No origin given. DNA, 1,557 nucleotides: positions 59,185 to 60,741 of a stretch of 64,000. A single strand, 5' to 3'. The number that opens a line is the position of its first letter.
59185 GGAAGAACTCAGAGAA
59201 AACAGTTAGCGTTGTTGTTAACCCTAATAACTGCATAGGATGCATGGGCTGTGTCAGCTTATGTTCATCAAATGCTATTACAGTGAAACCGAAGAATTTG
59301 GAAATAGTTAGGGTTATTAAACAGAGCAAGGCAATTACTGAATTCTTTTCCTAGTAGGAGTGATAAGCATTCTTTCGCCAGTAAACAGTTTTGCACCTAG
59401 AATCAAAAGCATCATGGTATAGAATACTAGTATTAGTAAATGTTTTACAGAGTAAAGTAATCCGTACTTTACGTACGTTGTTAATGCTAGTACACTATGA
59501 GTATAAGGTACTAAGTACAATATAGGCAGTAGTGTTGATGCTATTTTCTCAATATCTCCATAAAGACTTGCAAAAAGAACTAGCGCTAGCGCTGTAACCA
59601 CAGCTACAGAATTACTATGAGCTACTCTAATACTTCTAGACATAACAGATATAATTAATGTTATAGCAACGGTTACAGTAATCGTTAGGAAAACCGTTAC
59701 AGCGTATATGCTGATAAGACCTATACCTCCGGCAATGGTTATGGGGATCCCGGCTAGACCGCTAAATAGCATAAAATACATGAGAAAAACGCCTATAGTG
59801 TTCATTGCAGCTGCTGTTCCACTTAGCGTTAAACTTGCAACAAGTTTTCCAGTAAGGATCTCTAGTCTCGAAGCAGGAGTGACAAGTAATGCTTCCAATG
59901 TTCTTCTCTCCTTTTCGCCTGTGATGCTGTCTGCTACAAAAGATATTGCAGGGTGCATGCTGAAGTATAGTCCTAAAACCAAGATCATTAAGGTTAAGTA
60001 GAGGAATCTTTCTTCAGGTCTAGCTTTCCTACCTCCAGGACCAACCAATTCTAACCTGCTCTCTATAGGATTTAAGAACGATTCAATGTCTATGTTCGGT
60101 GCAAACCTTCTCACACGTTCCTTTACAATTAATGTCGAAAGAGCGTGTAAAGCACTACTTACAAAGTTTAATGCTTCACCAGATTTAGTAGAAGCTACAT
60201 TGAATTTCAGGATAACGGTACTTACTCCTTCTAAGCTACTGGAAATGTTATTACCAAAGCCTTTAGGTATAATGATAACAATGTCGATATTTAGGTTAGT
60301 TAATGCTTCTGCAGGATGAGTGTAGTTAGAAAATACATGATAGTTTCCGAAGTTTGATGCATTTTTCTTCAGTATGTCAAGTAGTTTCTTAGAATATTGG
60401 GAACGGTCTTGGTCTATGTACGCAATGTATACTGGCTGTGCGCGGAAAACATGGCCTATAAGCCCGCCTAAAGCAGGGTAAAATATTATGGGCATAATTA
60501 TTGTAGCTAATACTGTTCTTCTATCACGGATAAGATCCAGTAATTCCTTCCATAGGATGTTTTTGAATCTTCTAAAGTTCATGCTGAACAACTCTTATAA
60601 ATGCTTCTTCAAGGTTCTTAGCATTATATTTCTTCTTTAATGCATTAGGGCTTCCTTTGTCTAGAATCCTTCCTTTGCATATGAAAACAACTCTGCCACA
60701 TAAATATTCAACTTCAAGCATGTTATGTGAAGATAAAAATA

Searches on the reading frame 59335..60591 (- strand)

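Call 54: search_protein_families(library=pfam, proteins=[window:59335-60591:-], max_evalue=0.00001)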
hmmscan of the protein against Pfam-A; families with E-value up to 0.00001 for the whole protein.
window:59335-60591:- (418 aa): 3 families
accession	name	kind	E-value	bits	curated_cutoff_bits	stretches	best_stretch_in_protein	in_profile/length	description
PF12679.13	ABC2_membrane_2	-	6.3e-31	108.1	27.2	1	11-404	2-279/283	ABC-2 family transporter protein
PF12698.13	ABC2_membrane_3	-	2.1e-25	90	31.6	1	25-400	2-346/347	ABC-2 family transporter protein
PF01061.29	ABC2_membrane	-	5.5e-07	29.8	26.9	1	213-370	62-206/211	ABC-2 type transporter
